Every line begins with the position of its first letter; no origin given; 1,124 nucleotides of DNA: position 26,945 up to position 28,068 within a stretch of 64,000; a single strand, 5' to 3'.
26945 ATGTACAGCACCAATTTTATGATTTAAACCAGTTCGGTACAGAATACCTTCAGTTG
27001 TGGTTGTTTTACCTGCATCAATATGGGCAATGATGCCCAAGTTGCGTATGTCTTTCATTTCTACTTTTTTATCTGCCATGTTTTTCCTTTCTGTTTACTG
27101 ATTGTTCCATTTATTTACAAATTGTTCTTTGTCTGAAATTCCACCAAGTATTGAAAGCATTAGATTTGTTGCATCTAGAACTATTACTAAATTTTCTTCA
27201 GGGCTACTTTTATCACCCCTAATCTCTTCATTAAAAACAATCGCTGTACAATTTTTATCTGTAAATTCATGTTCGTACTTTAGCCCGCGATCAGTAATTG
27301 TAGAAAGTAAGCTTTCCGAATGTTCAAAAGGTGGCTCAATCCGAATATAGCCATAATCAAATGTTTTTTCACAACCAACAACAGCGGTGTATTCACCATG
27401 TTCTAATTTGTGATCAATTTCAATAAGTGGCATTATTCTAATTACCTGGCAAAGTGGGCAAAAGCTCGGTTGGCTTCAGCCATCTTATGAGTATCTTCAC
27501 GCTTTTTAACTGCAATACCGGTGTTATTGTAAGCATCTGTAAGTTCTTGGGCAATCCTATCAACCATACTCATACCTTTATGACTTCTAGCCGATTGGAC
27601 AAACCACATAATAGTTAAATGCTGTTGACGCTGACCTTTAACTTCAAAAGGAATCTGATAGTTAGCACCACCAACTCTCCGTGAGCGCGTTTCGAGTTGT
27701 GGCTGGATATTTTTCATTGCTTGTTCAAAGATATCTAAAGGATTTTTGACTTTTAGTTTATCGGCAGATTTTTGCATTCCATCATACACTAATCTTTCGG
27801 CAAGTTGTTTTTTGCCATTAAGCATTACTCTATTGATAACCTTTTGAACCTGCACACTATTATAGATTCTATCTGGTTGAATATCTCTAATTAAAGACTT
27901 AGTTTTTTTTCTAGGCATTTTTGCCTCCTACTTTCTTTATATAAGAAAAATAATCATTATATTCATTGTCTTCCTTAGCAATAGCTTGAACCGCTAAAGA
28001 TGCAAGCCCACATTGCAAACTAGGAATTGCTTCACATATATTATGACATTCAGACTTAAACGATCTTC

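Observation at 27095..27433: A second inserted ORF (112 aa, acidic) sits between rpsG and fusA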

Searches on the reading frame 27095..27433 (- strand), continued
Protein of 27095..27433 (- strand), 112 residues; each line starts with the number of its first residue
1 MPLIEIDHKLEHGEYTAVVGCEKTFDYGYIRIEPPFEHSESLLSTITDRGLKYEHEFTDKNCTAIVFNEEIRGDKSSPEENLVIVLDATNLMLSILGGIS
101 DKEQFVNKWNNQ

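Call 41: fold_search(model_id=the predicted structure, library=pdb)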
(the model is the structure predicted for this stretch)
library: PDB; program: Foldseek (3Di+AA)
matches with E <= 10: 886; with E <= 0.001: 0
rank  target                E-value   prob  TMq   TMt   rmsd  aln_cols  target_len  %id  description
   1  6vu7_B                5.0e-02  0.57  0.34  0.29   6.0        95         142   15  Crystal structure of YbjN, a putative transcription regulator from E. coli (released 2020-03-11)
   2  3kxy_H                5.3e-02  0.63  0.35  0.32   6.1       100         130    4  Crystal Structure of the ExsC-ExsE Complex (released 2010-06-30)
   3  3kxy_F                5.6e-02  0.77  0.40  0.36   5.9       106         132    8  Crystal Structure of the ExsC-ExsE Complex (released 2010-06-30)
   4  3kxy_J                5.6e-02  0.63  0.35  0.33   6.2       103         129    7  Crystal Structure of the ExsC-ExsE Complex (released 2010-06-30)
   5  6hko_K                6.0e-02  0.72  0.35  0.39   6.0        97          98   12  Yeast RNA polymerase I elongation complex bound to nucleotide analog GMPCPP (released 2019-04-03)
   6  4g6t_A                7.7e-02  0.63  0.37  0.34   5.8        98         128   10  Structure of the HopA1-SchA Chaperone-Effector Complex (released 2013-06-05)
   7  3kxy_A                7.7e-02  0.54  0.34  0.30   6.3        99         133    4  Crystal Structure of the ExsC-ExsE Complex (released 2010-06-30)
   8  6vu7_D                8.1e-02  0.66  0.40  0.36   5.8       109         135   14  Crystal structure of YbjN, a putative transcription regulator from E. coli (released 2020-03-11)
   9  3kxy_B                9.8e-02  0.60  0.37  0.34   6.0       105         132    7  Crystal Structure of the ExsC-ExsE Complex (released 2010-06-30)
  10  6vvg_A                9.8e-02  0.41  0.33  0.17  11.4       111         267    9  Structure of the Cydia pomonella Granulovirus kinase, PK-1 (released 2021-02-03)
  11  4c2m_Z                1.0e-01  0.51  0.31  0.33   6.4        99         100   11  Structure of RNA polymerase I at 2.8 A resolution (released 2013-10-23)
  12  6drd_K                1.0e-01  0.35  0.32  0.32   9.3       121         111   13  RNA Pol II(G) (released 2018-10-17)
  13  4c2m_K                1.2e-01  0.54  0.35  0.37   6.0        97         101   12  Structure of RNA polymerase I at 2.8 A resolution (released 2013-10-23)
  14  9hv5                  1.3e-01  0.60  0.37  0.06   5.6        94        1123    6  CryoEM map of the large glutamate dehydrogenase composed of 180 kDa subunits from Mycobacterium smegmatis obtained in th (released 2026-01-14)
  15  4cyi_B                1.3e-01  0.15  0.25  0.11  12.4       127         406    9  Chaetomium thermophilum Pan3 (released 2014-06-11)
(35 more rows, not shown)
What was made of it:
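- On YbjN / T3SS-chaperone-like superfamily: These are the top Foldseek hits, but E is 0.05-0.1 and TM 0.34-0.40 (call 41).
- E is 0.05 and TM 0.34-0.40, below significance (call 41).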

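Call 47: fold_search(model_id=the predicted structure, library=viral)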
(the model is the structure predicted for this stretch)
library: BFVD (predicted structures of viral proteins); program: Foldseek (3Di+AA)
matches with E <= 10: 992; with E <= 0.001: 0
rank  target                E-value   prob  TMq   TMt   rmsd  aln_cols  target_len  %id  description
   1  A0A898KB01            5.3e-03  0.93  0.38  0.33   7.1       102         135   12  (no name in the UniProt tables at hand)
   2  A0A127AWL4            9.9e-03  0.99  0.42  0.36   5.4       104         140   10  Uncharacterized protein [Bacillus phage SP-15]
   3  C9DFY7                2.2e-02  0.95  0.47  0.34   4.6       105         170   13  Uncharacterized protein [Delftia phage PhiW-14]
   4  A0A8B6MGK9            3.0e-02  0.98  0.49  0.38   5.6        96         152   12  (no name in the UniProt tables at hand)
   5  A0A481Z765            5.2e-02  0.44  0.32  0.28   8.6       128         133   10  Uncharacterized protein [Pithovirus LCPAC202]
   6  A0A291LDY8            5.9e-02  0.91  0.44  0.49   4.4        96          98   14  Uncharacterized protein [Aeromonas phage AS-szw]
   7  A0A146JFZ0            5.9e-02  0.84  0.40  0.21   6.8        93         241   15  (no name in the UniProt tables at hand)
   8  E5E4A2                6.3e-02  0.44  0.32  0.13  14.6       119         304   13  Uncharacterized protein [Acinetobacter phage Acj61]
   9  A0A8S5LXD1            7.1e-02  0.44  0.35  0.37   6.3       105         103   10  Uncharacterized protein [Myoviridae sp. ctZgq1]
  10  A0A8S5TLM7            9.1e-02  0.38  0.28  0.27   7.9       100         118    9  Cysteine protease [Podoviridae sp. ctS6V7]
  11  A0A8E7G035            1.1e-01  0.54  0.40  0.20  10.0       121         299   11  (no name in the UniProt tables at hand)
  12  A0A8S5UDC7            1.2e-01  0.82  0.44  0.48   4.7        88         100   12  Uncharacterized protein [Siphoviridae sp. ct13O11]
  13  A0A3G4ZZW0            1.2e-01  0.75  0.32  0.28   5.1        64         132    9  Uncharacterized protein [Harvfovirus sp.]
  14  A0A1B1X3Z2            1.3e-01  0.14  0.20  0.09  12.4       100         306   12  Alphavirus-like MT domain-containing protein (Fragment) [Brejeira virus]
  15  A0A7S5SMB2            1.4e-01  0.28  0.29  0.32   6.1        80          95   14  (no name in the UniProt tables at hand)
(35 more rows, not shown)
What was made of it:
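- On Known anti-phage defence or phage protein families: BFVD Foldseek gives nothing at E<=1e-3 (call 47).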

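Call 48: search_solved_structures(query=A3, max_evalue=10)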
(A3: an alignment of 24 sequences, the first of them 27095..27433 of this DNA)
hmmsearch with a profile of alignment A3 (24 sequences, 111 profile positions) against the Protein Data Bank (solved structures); distinct sequences matched with E-value up to 10: 0.
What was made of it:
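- Tried and rejected: The family profile gives 0 hits (call 48).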

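Call 52: search_protein_families(library=padloc, alignment_id=A3, max_evalue=1)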
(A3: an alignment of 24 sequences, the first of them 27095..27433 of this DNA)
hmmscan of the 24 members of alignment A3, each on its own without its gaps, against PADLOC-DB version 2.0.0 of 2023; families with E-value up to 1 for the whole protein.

A. member 1, window:27095-27433:- (112 aa): 0 families

B. families by the number of members that match (of 24 scanned): 1 family
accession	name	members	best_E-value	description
PDLC01737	TnsB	1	0.0024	TnsB_0_V-K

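Call 53: search_protein_families(library=phrogs, alignment_id=A3, max_evalue=1)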
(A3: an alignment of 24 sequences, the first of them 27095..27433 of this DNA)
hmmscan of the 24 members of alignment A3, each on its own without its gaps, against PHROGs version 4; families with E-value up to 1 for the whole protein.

A. member 1, window:27095-27433:- (112 aa): 0 families

B. families by the number of members that match (of 24 scanned): 14 families
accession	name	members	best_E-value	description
phrog_22832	-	1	0.00064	-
phrog_20104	-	1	0.0026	-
phrog_17483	-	1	0.0047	-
phrog_14518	-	1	0.043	-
phrog_17520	-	1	0.062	-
phrog_1496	-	1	0.1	terminase small subunit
phrog_19085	-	1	0.14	-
phrog_36643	-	1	0.17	-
phrog_36856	-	1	0.17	-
phrog_25322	-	1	0.17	-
phrog_14723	-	1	0.23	-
phrog_22265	-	1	0.23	-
phrog_25173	-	1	0.33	-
phrog_5633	-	1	0.41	-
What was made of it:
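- On Known anti-phage defence or phage protein families: PADLOC and PHROGs give no consistent family; each hit involves a single member only, with best E-values 0.0024 and 6.4e-4 (calls 52, 53).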

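Call 59: find_related_loci(query=A4, collection=metagenome_contigs, flank=3000)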
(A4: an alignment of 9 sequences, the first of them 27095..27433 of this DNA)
Query A4 (112 aa) in metagenome_contigs; peptide patterns used: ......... (x = any residue, [..] = any of these).
59 stretches matched a pattern, but none encodes a relative of the query by tblastn (E <= 1e-3).
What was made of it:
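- Tried and rejected: 59 pattern matches, none confirmed, about the number expected by chance (call 59).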

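Call 60: find_related_loci(query=A4, collection=viral_contigs, flank=3000)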
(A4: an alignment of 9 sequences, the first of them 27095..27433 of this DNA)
Query A4 (112 aa) in viral_contigs; peptide patterns used: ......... (x = any residue, [..] = any of these).
No stretch of DNA in the collection matches any of the patterns.
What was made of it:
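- On Known anti-phage defence or phage protein families: No motif match was found in IMG/VR (call 60).
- There are no hits to PADLOC or PHROGs models (calls 52, 53) and none in viral contigs (call 60).
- Tried and rejected: PADLOC, PHROGs, BFVD and IMG/VR were all negative (calls 47, 52, 53, 60).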

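Call 78: find_encoding_contigs(protein=P0024, flank=4000, max_places=2)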
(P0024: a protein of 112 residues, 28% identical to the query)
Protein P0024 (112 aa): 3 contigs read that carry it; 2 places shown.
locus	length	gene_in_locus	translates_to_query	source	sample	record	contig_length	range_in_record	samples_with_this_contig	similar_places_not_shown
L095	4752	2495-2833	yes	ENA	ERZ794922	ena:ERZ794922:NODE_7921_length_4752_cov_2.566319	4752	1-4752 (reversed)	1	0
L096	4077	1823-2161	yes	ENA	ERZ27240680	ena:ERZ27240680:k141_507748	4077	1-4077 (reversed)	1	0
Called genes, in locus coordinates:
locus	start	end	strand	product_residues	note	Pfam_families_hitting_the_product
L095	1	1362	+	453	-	?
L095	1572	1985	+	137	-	PF00164:Ribosom_S12_S23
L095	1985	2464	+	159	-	PF00177:Ribosomal_S7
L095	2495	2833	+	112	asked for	-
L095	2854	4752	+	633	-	?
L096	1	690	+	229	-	?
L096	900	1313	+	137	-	PF00164:Ribosom_S12_S23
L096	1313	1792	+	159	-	PF00177:Ribosomal_S7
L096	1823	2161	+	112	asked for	-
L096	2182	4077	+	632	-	?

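Call 79: find_encoding_contigs(protein=P0019, flank=4000, max_places=2)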
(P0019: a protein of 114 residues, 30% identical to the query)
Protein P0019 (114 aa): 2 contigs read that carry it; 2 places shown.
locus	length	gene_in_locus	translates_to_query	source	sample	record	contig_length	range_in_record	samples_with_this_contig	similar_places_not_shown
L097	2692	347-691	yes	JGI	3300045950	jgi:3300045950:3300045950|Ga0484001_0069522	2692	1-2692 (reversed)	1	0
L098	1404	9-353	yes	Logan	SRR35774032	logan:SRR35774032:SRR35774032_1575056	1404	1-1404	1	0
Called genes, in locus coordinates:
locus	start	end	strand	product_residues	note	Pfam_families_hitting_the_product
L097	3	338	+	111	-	PF00177:Ribosomal_S7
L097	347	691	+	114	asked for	-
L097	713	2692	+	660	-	?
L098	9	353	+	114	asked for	-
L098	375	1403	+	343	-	?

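Call 80: find_encoding_contigs(protein=P0014, flank=4000, max_places=2)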
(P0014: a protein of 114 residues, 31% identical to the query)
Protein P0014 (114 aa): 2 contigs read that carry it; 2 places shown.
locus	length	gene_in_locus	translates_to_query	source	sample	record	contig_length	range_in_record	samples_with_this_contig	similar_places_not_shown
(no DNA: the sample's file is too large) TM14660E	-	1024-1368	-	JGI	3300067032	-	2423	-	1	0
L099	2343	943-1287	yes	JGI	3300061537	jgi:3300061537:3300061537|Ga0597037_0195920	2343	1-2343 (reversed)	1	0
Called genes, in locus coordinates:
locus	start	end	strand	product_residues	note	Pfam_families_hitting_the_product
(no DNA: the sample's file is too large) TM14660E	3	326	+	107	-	?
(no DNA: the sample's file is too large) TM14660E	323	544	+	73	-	-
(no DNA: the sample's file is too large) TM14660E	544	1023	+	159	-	PF00177:Ribosomal_S7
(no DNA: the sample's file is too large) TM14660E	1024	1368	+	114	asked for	-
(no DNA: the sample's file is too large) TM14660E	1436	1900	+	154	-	-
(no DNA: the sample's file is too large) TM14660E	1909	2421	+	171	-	?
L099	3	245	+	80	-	?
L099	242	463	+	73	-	-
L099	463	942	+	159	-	PF00177:Ribosomal_S7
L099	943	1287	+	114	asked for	-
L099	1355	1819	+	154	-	-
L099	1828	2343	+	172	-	?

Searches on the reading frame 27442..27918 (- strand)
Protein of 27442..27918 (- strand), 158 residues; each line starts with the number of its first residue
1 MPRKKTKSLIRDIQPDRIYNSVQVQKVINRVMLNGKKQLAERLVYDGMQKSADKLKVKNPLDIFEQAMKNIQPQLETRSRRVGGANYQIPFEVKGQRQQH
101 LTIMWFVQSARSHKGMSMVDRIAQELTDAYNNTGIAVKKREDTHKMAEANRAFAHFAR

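Call 28: find_related_loci(query=window:27442-27918:-, collection=genome_contigs, flank=3500)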
Query window:27442-27918:- (158 aa) in genome_contigs; peptide patterns used: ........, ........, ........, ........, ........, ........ (x = any residue, [..] = any of these).
600 stretches matched a pattern (row limit reached: there are more); 598 encode a relative of the query (tblastn E <= 1e-3); the best 80 are kept; 80 distinct loci.
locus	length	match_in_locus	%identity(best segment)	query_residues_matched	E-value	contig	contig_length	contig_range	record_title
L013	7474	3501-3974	84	1-158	6e-92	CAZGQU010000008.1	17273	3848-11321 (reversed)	MAG TPA_asm: uncultured Candidatus Saccharibacteria bacterium isolate SRP144015_co1_132 genome assembly, contig: NODE_16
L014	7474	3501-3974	84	1-158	2e-91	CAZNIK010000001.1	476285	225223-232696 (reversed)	MAG TPA_asm: uncultured Candidatus Saccharibacteria bacterium isolate binchicken_co245_158 genome assembly, contig: NODE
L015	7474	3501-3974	83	1-158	8e-90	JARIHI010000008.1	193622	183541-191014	MAG: Candidatus Saccharibacteria bacterium isolate CullarsAll.DT.34 k141_973205, whole genome shotgun sequence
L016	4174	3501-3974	82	1-158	2e-89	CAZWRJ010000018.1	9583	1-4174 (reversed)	MAG TPA_asm: uncultured Candidatus Saccharibacteria bacterium isolate SRP200132_co2_25 genome assembly, contig: NODE_678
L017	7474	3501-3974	81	1-158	2e-88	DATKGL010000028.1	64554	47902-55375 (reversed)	MAG TPA_asm: Patescibacteria group bacterium isolate SMAG_U14550 k141_22823, whole genome shotgun sequence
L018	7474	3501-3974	76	1-158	3e-84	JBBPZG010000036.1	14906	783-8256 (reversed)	MAG: Candidatus Saccharimonadales bacterium isolate bin.36 bin.36_S4Ck141_308712_length_14906_cov_10.4697, whole genome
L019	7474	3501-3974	70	1-158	3e-77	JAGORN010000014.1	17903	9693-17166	Candidatus Saccharibacteria bacterium isolate Gw_Eff_bin_272 Gw_Eff_6746_length_17903_cov_10.116787, whole genome shotgu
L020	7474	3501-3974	71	1-158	1e-76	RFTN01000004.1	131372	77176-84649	MAG: bacterium isolate WB4_3_0875 contig_100_3, whole genome shotgun sequence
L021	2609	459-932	68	1-158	2e-77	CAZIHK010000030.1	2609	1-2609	MAG TPA_asm: uncultured Candidatus Saccharibacteria bacterium isolate binchicken_co18_546 genome assembly, contig: k141_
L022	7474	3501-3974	62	1-158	2e-67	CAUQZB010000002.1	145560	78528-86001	MAG TPA_asm: uncultured Candidatus Saccharibacteria bacterium isolate ERR9968775_bin.34_MetaWRAP_v1.3_MAG genome assembl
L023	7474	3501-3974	62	1-158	2e-66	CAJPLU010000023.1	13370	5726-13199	Candidatus Saccharibacteria bacterium isolate SRR9217384-mag-bin.1 genome assembly, contig: SRR9217384-mag-bin.1_32, who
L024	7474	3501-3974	62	1-158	2e-66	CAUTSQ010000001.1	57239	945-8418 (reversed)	MAG TPA_asm: uncultured Candidatus Saccharibacteria bacterium isolate SRR9641952_bin.5_MetaWRAP_v1.3_MAG genome assembly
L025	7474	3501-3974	61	1-158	7e-66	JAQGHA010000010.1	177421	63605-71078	MAG: Candidatus Saccharibacteria bacterium isolate RYN_421 scaffold_2593117, whole genome shotgun sequence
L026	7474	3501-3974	60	1-158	4e-65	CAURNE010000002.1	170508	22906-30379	MAG TPA_asm: uncultured bacterium isolate ERR9968764_bin.1_MetaWRAP_v1.3_MAG genome assembly, contig: ERZ21615833.14, wh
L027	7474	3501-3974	61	1-158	2e-64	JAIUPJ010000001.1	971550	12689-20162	MAG: Patescibacteria group bacterium isolate SACCH1 spades-bin.103~NODE_9_length_971550_cov_10.4805, whole genome shotgu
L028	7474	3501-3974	58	1-158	7e-64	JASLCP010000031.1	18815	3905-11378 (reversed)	MAG: Candidatus Saccharimonadales bacterium isolate SHSU_advanced.final.181 k67_23224303, whole genome shotgun sequence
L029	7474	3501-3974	60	1-158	3e-63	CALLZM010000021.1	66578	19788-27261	MAG TPA_asm: uncultured Candidatus Saccharibacteria bacterium isolate SRR2107182_bin.106_CONCOCT_v1.1_MAG genome assembl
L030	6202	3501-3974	59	1-158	2e-63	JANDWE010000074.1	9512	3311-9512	MAG: Candidatus Nanosynbacter sp. P2B_S1_bin.0.1 c_000000031158, whole genome shotgun sequence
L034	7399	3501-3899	59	26-158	7e-53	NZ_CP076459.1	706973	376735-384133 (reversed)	Candidatus Minimicrobia vallesae isolate IHU2 chromosome, complete genome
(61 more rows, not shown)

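Call 56: search_protein_families(library=pfam, proteins=[L013:3991-4263:+, L013:4273-4623:+, L015:3983-4210:+, L018:3977-4354:+, L019:3983-4315:+, L021:942-1436:+, L021:1429-1782:+, L029:4093-4587:+, L016:3263-3499:+, L015:3233-3508:+], max_evalue=0.1)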
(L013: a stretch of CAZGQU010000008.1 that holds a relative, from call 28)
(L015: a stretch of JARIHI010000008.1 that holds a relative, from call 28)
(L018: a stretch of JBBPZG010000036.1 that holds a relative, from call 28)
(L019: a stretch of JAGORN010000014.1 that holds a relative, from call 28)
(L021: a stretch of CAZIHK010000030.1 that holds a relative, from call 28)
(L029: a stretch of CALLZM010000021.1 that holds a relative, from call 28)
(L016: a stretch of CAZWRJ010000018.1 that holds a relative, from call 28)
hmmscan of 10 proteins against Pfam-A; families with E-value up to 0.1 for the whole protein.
L013:3991-4263:+ (90 aa): 0 families

L013:4273-4623:+ (116 aa): 0 families

L015:3983-4210:+ (75 aa): 0 families

L018:3977-4354:+ (125 aa): 1 family
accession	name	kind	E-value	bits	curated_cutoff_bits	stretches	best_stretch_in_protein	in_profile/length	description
PF21542.2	TetR_C_42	-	0.071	13.9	27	0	4-47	5-47/101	Tetracyclin repressor-like, C-terminal domain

L019:3983-4315:+ (110 aa): 1 family
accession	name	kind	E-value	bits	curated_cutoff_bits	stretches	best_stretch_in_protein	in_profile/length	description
PF03406.18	Phage_fiber_2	-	0.017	15.1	22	1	42-61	20-39/42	Phage tail fibre repeat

L021:942-1436:+ (164 aa): 0 families

L021:1429-1782:+ (117 aa): 0 families

L029:4093-4587:+ (164 aa): 1 family
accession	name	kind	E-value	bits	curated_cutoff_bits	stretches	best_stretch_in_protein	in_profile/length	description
PF04461.18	DUF520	-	3.2e-49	167.6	23.2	1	5-164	2-161/161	Protein of unknown function (DUF520)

L016:3263-3499:+ (78 aa): 0 families

L015:3233-3508:+ (91 aa): 0 families
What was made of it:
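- On DUF520/YajQ (PF04461): As a positive control, the L029 slot ORF scores 3.2e-49 (call 56).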
